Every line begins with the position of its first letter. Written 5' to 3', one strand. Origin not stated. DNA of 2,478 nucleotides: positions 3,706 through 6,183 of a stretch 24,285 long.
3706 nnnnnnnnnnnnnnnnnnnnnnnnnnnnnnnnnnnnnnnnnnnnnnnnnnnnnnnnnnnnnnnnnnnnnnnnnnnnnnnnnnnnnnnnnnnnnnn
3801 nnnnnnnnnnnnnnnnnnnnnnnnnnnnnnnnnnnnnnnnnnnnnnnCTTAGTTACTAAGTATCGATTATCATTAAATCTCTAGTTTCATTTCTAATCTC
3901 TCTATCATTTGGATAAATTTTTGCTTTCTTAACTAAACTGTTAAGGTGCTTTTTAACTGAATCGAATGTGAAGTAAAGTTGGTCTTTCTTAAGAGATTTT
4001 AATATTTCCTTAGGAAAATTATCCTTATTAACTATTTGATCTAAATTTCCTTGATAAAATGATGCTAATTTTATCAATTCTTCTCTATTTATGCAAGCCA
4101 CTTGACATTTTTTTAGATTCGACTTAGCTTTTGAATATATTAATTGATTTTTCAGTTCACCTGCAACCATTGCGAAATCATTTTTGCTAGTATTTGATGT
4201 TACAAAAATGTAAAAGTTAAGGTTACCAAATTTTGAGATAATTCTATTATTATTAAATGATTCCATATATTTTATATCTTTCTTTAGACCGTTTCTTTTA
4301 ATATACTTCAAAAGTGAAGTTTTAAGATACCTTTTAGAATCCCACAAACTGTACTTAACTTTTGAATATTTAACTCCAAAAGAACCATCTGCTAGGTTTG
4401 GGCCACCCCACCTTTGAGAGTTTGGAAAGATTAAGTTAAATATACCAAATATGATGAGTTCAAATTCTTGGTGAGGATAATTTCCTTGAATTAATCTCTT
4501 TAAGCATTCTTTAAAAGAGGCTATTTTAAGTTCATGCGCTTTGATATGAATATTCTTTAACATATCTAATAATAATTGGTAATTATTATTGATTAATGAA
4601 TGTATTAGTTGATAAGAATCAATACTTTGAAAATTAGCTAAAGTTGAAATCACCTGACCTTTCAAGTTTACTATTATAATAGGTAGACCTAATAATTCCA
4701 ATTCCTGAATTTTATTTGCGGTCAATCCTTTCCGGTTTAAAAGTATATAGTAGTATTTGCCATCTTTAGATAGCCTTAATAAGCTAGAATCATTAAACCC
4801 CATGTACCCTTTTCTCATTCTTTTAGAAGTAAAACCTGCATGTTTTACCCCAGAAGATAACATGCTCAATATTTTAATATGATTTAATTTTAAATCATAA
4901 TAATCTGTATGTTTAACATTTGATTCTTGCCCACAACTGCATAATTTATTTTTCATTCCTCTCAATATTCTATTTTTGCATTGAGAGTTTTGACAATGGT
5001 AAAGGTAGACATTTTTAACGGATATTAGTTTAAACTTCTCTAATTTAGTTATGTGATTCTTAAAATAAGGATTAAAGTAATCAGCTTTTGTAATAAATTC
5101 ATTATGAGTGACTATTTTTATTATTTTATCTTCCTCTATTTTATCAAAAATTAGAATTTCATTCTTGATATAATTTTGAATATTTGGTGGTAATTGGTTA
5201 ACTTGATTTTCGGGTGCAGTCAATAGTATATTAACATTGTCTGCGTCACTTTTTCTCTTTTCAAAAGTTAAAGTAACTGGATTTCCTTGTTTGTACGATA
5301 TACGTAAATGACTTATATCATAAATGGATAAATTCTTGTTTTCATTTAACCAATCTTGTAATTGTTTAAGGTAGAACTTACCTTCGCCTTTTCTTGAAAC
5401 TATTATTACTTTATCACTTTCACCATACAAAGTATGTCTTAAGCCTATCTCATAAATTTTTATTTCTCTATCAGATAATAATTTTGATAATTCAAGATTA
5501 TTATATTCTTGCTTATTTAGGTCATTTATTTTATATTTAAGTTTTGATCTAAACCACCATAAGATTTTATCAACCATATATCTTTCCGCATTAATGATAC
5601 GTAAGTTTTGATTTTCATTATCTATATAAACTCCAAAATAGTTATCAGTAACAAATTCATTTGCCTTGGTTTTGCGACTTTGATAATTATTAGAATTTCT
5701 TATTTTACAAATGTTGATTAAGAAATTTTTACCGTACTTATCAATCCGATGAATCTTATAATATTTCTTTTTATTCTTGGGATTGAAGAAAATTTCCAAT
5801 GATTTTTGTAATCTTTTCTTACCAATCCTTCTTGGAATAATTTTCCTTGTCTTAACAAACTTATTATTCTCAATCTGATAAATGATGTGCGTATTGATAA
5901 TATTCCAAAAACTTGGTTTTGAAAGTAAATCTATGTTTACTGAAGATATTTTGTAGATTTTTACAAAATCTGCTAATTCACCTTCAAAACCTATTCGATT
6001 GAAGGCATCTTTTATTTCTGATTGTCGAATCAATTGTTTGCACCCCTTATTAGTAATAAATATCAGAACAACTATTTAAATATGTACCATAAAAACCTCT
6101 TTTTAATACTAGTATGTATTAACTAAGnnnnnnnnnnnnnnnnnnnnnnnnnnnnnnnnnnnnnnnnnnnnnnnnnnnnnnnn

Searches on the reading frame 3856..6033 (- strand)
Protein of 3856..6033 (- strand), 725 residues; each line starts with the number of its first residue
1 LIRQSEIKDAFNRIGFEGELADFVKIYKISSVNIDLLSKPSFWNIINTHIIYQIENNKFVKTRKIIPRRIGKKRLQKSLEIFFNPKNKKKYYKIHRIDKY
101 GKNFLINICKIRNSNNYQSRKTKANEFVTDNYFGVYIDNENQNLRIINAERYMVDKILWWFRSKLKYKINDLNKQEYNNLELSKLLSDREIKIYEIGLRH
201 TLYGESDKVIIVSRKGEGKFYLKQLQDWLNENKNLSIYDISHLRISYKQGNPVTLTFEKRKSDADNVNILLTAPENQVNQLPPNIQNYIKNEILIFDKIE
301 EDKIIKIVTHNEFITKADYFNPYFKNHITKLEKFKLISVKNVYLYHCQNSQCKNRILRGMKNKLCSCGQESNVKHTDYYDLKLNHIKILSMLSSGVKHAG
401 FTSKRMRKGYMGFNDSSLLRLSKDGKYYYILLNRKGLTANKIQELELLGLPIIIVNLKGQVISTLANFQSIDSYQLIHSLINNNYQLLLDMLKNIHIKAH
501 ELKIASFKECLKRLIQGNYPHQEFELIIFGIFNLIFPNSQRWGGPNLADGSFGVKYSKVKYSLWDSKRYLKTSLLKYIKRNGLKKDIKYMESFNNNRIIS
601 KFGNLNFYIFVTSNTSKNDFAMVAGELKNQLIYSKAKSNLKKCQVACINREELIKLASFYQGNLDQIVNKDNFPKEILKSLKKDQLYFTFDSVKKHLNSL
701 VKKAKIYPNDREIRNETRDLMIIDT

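Call 4: search_protein_families(library=pfam, proteins=[window:3856-6033:-], max_evalue=0.1)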
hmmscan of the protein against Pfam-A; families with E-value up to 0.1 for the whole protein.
window:3856-6033:- (725 aa): 0 families

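Call 5: search_protein_families(library=padloc, proteins=[window:3856-6033:-], max_evalue=0.1)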
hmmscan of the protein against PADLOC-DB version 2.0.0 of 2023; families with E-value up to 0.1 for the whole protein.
window:3856-6033:- (725 aa): 0 families

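Call 6: search_protein_families(library=ncbifam, proteins=[window:3856-6033:-], max_evalue=0.1)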
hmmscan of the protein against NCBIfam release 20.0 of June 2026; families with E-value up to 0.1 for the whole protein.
window:3856-6033:- (725 aa): 0 families

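Call 8: find_homologous_proteins(query=window:3856-6033:-)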
Query window:3856-6033:- (725 aa): 1 proteins with E <= 0.001 among 8000 candidates.
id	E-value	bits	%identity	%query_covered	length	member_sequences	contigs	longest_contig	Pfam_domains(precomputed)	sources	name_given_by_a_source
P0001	2.7e-212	725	45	99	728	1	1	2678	-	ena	-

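Call 12: find_encoding_contigs(protein=P0001, flank=8000, max_places=3)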
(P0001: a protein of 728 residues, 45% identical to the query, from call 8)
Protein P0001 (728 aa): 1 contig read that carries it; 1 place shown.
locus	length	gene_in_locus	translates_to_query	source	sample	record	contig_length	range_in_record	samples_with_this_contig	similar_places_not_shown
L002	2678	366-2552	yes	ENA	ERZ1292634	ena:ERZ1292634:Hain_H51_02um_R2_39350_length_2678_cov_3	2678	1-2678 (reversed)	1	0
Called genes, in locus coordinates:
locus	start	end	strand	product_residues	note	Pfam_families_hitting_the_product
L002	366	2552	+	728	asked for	-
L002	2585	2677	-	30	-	?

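Call 22: search_solved_structures(query=window:3856-6033:-, max_evalue=10)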
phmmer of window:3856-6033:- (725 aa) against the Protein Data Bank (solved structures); distinct sequences matched with E-value up to 10: 0.

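Call 26: search_protein_representatives(protein=window:3856-6033:-)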
Query: 725 residues. Proteins with E-value up to 0.001 (for the whole library): 29; up to 1e-10: 21; up to 1e-30: 12. The best 29 are listed.
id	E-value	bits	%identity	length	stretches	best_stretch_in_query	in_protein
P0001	8.7e-213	725.0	45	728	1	4-722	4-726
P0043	3.0e-141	488.6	39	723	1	3-714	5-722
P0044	2.4e-129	449.2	38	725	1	6-714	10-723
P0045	2.1e-105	370.1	34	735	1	4-721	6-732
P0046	4.9e-105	368.9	34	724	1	1-709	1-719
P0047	3.4e-79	283.4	32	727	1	102-714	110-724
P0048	1.6e-70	254.8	29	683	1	68-717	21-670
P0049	7.8e-69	249.2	32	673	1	71-712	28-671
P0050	3.7e-67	243.7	48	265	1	471-720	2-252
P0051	8.5e-66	239.2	31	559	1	157-715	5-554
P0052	8.3e-61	222.7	29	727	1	6-715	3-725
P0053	7.4e-33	130.3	30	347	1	6-335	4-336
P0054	1.2e-29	119.7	27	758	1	102-710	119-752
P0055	6.6e-25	104.0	26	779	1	40-720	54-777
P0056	9.1e-25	103.6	36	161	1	1-154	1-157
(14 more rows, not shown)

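Call 28: find_related_loci(query=A2, collection=genome_contigs, flank=10000)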
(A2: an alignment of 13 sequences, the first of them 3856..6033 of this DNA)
Query A2 (725 aa) in genome_contigs; peptide patterns used: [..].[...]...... (x = any residue, [..] = any of these).
73 stretches matched a pattern; 6 encode a relative of the query (tblastn E <= 1e-3); 6 distinct loci.
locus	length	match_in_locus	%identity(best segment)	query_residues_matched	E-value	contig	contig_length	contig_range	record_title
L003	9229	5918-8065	37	7-716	3e-133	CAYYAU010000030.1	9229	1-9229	MAG TPA_asm: uncultured Clostridia bacterium isolate binchicken_co19_255 genome assembly, contig: NODE_12977_length_9229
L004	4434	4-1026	43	376-714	7e-78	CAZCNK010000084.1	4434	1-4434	MAG TPA_asm: Candidatus Woesearchaeota archaeon isolate SRP269290_co2_138 genome assembly, contig: NODE_31108_length_443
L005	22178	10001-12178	27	2-714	9e-65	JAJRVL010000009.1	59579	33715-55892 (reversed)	MAG: archaeon isolate Dive96_bin10.390 k141_2970668, whole genome shotgun sequence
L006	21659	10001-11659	28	134-673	8e-40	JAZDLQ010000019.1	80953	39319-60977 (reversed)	MAG: archaeon isolate MEGAHIT-group-0.609 k141_10772377, whole genome shotgun sequence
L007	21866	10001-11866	27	134-721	1e-32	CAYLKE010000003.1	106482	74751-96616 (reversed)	MAG TPA_asm: uncultured Methanosarcinales archaeon isolate SRP332253_co1_166 genome assembly, contig: NODE_125_length_10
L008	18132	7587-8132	38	546-718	6e-23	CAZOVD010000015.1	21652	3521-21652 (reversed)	MAG TPA_asm: uncultured archaeon isolate SRP193661_co2_56 genome assembly, contig: NODE_2194_length_21652_cov_7.583600,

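Call 29: search_solved_structures(query=A2, max_evalue=10, show_alignments=3)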
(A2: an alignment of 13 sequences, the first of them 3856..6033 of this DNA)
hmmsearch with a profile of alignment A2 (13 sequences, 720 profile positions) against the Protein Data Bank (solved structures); distinct sequences matched with E-value up to 10: 1.
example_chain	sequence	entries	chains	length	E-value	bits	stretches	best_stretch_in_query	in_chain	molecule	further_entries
6g99_B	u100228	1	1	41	5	8.6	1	346-370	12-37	RNA-binding protein FUS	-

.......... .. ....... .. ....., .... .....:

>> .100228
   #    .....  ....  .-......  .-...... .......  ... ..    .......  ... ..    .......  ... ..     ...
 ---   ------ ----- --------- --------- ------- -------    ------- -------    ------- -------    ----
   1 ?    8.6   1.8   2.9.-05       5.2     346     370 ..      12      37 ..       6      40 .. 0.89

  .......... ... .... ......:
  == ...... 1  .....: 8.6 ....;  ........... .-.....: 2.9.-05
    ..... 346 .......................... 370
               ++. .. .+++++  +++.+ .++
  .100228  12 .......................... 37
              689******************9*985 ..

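Call 33: find_related_loci(query=A2, collection=metagenome_contigs, flank=10000)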
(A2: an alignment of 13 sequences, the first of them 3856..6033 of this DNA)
Query A2 (725 aa) in metagenome_contigs; peptide patterns used: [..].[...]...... (x = any residue, [..] = any of these).
91 stretches matched a pattern; 8 encode a relative of the query (tblastn E <= 1e-3); 8 distinct loci.
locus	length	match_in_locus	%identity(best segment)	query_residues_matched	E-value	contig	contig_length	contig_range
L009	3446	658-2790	37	9-714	2e-139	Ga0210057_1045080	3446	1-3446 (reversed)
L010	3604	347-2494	37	7-716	9e-138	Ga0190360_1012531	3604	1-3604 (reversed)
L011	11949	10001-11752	31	133-714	1e-78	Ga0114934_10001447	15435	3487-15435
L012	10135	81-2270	29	9-724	6e-78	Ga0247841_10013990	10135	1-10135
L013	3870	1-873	45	426-715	4e-68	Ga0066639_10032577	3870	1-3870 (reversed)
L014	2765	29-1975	27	109-721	2e-39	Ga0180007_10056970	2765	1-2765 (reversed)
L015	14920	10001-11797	26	134-709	2e-36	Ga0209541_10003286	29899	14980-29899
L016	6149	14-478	43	561-714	2e-34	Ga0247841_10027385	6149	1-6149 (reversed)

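Call 44: search_protein_families(library=pfam, proteins=[L005:12286-14433:+, L003:8068-9228:-, L013:879-2318:-, L003:2225-4882:+, L003:241-2223:+, L003:4933-5811:+, L006:8478-9437:+, L012:2298-3881:-, L007:7882-8844:-, L004:1852-4434:+], max_evalue=0.001)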
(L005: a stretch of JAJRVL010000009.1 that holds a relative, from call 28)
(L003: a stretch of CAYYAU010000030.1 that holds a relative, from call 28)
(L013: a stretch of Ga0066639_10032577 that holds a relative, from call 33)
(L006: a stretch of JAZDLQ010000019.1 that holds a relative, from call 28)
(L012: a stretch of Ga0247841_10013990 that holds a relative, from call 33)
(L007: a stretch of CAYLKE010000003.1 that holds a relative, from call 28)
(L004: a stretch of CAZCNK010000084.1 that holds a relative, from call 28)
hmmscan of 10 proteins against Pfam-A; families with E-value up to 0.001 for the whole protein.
L005:12286-14433:+ (715 aa): 1 family
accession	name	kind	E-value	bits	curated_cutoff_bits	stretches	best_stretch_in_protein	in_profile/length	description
PF03235.19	GmrSD_N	-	4.5e-29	102.4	33.2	1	86-336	1-197/199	GmrSD restriction endonuclease, N-terminal domain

L003:8068-9228:- (386 aa): 2 families
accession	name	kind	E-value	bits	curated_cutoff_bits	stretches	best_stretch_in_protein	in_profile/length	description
PF11074.14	DUF2779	-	1.1e-43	148.9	23.3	1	192-317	1-126/126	Domain of unknown function(DUF2779)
PF13482.12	RNase_H_2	-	8e-08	32.8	22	1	207-381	8-164/165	RNase_H superfamily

L013:879-2318:- (479 aa): 2 families
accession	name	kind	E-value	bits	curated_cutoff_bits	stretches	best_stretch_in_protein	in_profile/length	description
PF11074.14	DUF2779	-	2.4e-43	147.9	23.3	1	290-413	1-126/126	Domain of unknown function(DUF2779)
PF13482.12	RNase_H_2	-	6.4e-07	29.9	22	1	305-474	8-164/165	RNase_H superfamily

L003:2225-4882:+ (885 aa): 2 families
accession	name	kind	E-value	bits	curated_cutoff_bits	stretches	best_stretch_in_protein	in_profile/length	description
PF04851.21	ResIII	-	6.7e-32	111.1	22.5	1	38-231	1-163/164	Type III restriction enzyme, res subunit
PF00270.35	DEAD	-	2e-07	31.3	26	1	66-233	16-162/167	DEAD/DEAH box helicase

L003:241-2223:+ (660 aa): 3 families
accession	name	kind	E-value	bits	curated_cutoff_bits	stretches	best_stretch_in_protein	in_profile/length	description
PF01555.25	N6_N4_Mtase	-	7.2e-30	105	26.7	1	202-530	1-219/221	DNA methylase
PF12564.13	TypeIII_RM_meth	-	7.3e-14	52.3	25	1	40-94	1-56/56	Type III restriction/modification enzyme methylation subunit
PF03602.21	Cons_hypoth95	-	6.1e-05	23.2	24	0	189-220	102-133/182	Conserved hypothetical protein 95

L003:4933-5811:+ (292 aa): 1 family
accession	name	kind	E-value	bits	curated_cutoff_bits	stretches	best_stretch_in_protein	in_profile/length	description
PF14022.11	DUF4238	-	2.8e-43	148.8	27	1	8-266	2-280/281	Protein of unknown function (DUF4238)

L006:8478-9437:+ (319 aa): 1 family
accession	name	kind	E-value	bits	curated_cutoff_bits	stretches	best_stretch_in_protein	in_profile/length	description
PF12705.13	PDDEXK_1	-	3.1e-13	50.7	22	1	8-303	1-246/247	PD-(D/E)XK nuclease superfamily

L012:2298-3881:- (527 aa): 0 families

L007:7882-8844:- (320 aa): 1 family
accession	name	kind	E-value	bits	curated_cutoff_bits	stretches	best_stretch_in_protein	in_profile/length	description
PF14022.11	DUF4238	-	2.5e-17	63.7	27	1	6-307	1-279/281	Protein of unknown function (DUF4238)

L004:1852-4434:+ (861 aa): 7 families
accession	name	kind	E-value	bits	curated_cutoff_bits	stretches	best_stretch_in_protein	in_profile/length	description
PF00271.37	Helicase_C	-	2.2e-22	79.8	23.5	1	645-762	2-110/110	Helicase conserved C-terminal domain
PF00176.29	SNF2-rel_dom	-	6.6e-12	45.6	24.9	1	321-448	116-233/290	SNF2-related domain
PF13091.12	PLDc_2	-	7.6e-10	39.2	27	1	28-170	8-132/132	PLD-like domain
PF04851.21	ResIII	-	6.2e-09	36.4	22.5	1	231-380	3-163/164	Type III restriction enzyme, res subunit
PF13401.12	AAA_22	-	4.6e-06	27.4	27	1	254-365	9-111/130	AAA domain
PF00270.35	DEAD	-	1.3e-05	25.5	26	0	296-382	87-163/167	DEAD/DEAH box helicase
PF00614.28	PLDc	-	0.00017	21.9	21.9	1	118-139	3-25/28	Phospholipase D Active site motif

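Call 47: predict_structure(alignment_id=A2)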
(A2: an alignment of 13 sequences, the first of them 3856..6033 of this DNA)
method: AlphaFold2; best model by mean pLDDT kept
length: 725 residues; sequences in the alignment: 13
mean_pLDDT: 82.6   pTM: 0.67
mean pLDDT of the five models: 82.6, 81.5, 80.5, 79.8, 78.9
residues with pLDDT >= 90: 215; 70-90: 419; 50-70: 61; < 50: 30
segments of 3 or more residues with pLDDT < 50: 86-89, 114-128, 202-205
pLDDT, mean of each block of 10 residues (from residue 1): 78 87 88 83 90 84 87 90 59 85 88 47 45 87 89 84 86 81 86 88 58 91 82 76 92 89 63 87 89 82 84 80 86 92 85 71 87 86 91 93 85 84 88 86 89 91 88 91 91 89 93 88 87 86 62 87 77 77 80 78 87 87 88 78 89 95 82 89 89 88 59 62 50
secondary structure, 60 per line:
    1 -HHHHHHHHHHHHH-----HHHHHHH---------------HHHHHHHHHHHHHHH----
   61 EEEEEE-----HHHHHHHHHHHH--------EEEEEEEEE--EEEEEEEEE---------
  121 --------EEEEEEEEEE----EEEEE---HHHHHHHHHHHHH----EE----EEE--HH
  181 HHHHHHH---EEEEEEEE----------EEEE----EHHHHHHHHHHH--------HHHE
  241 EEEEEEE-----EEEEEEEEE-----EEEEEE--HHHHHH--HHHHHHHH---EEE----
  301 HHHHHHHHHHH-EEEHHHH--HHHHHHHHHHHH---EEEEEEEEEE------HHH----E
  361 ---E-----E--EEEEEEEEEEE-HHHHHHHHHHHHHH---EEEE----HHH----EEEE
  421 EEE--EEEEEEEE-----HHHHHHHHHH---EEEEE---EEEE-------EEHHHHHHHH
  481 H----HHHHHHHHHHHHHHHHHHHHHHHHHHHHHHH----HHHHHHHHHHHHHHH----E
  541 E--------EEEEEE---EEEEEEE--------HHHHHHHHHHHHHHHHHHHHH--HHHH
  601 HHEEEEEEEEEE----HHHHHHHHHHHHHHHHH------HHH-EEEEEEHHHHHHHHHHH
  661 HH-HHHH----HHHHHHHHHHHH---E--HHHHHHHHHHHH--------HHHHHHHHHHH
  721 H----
elements in order (helices of 4 or more, strands of 3 or more residues): H2-14 H20-26 H42-56 E61-66 H72-83 E92-100 E103-111 E129-138 E143-147 H151-163 E174-176 H179-187 E191-198 E209-212 H218-228 E240-247 E253-261 E267-272 H275-280 H283-290 E294-296 H301-311 E313-315 H316-319 H322-333 E337-346 E373-383 H385-398 E402-405 E417-423 E426-433 H439-448 E452-456 E460-463 H473-481 H486-516 H521-535 E550-555 E559-565 H574-594 H597-602 E603-612 H617-633 E644-649 H650-662 H664-667 H672-683 H690-701 H710-721

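Call 50: fold_search(model_id=the predicted structure, library=pdb)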
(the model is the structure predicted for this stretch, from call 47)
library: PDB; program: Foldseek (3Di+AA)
matches with E <= 10: 434; with E <= 0.001: 2
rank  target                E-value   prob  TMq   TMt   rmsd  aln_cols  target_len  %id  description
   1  2owl_B                1.6e-04  1.00  0.17  0.32  16.0       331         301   12  Crystal structure of E. coli RdgC (released 2007-03-20)
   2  2owl_A                3.5e-04  1.00  0.17  0.31  10.6       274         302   13  Crystal structure of E. coli RdgC (released 2007-03-20)
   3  5liq_A                1.4e-03  1.00  0.20  0.25   8.3       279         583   11  The structure of C160S,C508S,C578S mutant of Nt.BspD6I nicking endonuclease at 0.185 nm resolution . (released 2017-08-02)
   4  5liz                  1.9e-03  1.00  0.20  0.25   8.3       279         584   11  The structure of Nt.BspD6I nicking endonuclease with all cysteines mutated by serine residues at 0.19 nm resolution . (released 2017-08-02)
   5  6qnz_B                2.7e-03  1.00  0.20  0.25   8.1       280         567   11  Crystal structure of the site-specific DNA nickase N.BspD6I E418A Mutant (released 2020-03-04)
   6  5liq_B                4.8e-03  1.00  0.19  0.23   8.7       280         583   12  The structure of C160S,C508S,C578S mutant of Nt.BspD6I nicking endonuclease at 0.185 nm resolution . (released 2017-08-02)
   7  5lhc_A                5.6e-03  1.00  0.20  0.24   8.0       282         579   10  The structure of D456A mutant of Nt.BspD6I nicking endonuclease at 0.24 nm resolution . (released 2017-08-16)
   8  6qnz_A                6.6e-03  0.99  0.18  0.22   9.2       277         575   12  Crystal structure of the site-specific DNA nickase N.BspD6I E418A Mutant (released 2020-03-04)
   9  2ewf                  1.1e-02  1.00  0.20  0.24   8.5       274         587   12  Crystal structure of the site-specific DNA nickase N.BspD6I (released 2006-11-21)
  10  5lhc_B                1.7e-02  0.99  0.20  0.25   8.2       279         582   11  The structure of D456A mutant of Nt.BspD6I nicking endonuclease at 0.24 nm resolution . (released 2017-08-16)
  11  7qoo_N                2.2e-02  0.93  0.15  0.29  11.6       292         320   11  Structure of the human inner kinetochore CCAN complex (released 2022-06-08)
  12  7r5v_N                2.5e-02  0.94  0.16  0.33  11.4       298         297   10  Structure of the human CCAN CENP-A alpha-satellite complex (released 2022-04-27)
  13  6bt2_A                2.5e-02  0.23  0.07  0.14  13.1       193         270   11  Structure of the human Nocturnin catalytic domain with bound sulfate anion (released 2018-05-16)
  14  6bt1                  2.8e-02  0.20  0.06  0.12  13.5       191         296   10  Structure of the human Nocturnin catalytic domain (released 2018-05-16)
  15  4je3_A                3.9e-02  0.66  0.14  0.29  11.4       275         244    8  An Iml3-Chl4 heterodimer links the core centromere to factors required for accurate chromosome segregation (released 2013-10-16)
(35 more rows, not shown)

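Call 69: search_protein_families(library=phrogs, proteins=[window:3856-6033:-], max_evalue=0.01)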
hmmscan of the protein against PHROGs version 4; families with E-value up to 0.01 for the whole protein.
window:3856-6033:- (725 aa): 0 families

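Call 72: find_related_loci(query=A2, collection=viral_contigs, flank=8000)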
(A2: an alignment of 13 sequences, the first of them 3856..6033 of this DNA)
Query A2 (725 aa) in viral_contigs; peptide patterns used: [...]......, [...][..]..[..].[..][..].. (x = any residue, [..] = any of these).
50 stretches matched a pattern, but none encodes a relative of the query by tblastn (E <= 1e-3).

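Call 82: fold_search(model_id=the predicted structure, library=viral)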
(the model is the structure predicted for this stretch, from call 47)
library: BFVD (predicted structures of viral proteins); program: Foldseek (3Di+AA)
matches with E <= 10: 490; with E <= 0.001: 1
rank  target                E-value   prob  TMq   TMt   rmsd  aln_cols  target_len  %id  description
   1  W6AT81                7.1e-05  1.00  0.18  0.29  13.8       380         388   10  (no name in the UniProt tables at hand)
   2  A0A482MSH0            1.4e-03  1.00  0.16  0.32   9.5       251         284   10  Exonuclease [Escherichia phage PTXU04]
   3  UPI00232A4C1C         1.5e-03  0.91  0.13  0.27  19.1       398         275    8  (no name look-up for this kind of identifier)
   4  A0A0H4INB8            4.0e-03  0.91  0.15  0.28  11.8       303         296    9  Recombination-associated protein RdgC [Pseudoalteromonas phage H101]
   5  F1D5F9                7.2e-03  0.99  0.16  0.32   9.7       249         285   12  (no name in the UniProt tables at hand)
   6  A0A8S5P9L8            1.1e-02  0.84  0.14  0.24  12.9       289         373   10  Recombination-associated protein [Siphoviridae sp. ct8Hx23]
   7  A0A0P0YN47            2.6e-02  0.12  0.12  0.12  38.3       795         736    9  (no name in the UniProt tables at hand)
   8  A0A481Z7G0            4.7e-02  0.13  0.10  0.07  23.1       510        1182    9  Early transcription factor large subunit-like protein [Pithovirus LCPAC104]
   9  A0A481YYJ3            9.0e-02  0.12  0.08  0.13  16.4       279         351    8  Inositol polyphosphate-related phosphatase domain-containing protein [Marseillevirus LCMAC202]
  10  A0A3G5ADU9            1.0e-01  0.09  0.08  0.12  30.8       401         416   11  Uncharacterized protein [Satyrvirus sp.]
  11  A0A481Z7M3            1.2e-01  0.05  0.05  0.03  25.8       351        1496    7  Early transcription factor large subunit-like protein [Pithovirus LCPAC304]
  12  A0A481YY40            1.2e-01  0.03  0.07  0.07  29.0       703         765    9  RNA ligase [Marseillevirus LCMAC202]
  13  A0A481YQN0            1.2e-01  0.02  0.07  0.06  39.0       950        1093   12  Uncharacterized protein [Pithovirus LCDPAC02]
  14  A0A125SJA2            1.2e-01  0.25  0.09  0.17  16.9       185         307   12  (no name in the UniProt tables at hand)
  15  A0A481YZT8            1.5e-01  0.07  0.08  0.12  25.2       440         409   10  Exodeoxyribonuclease VII large subunit [Mimivirus LCMiAC01]
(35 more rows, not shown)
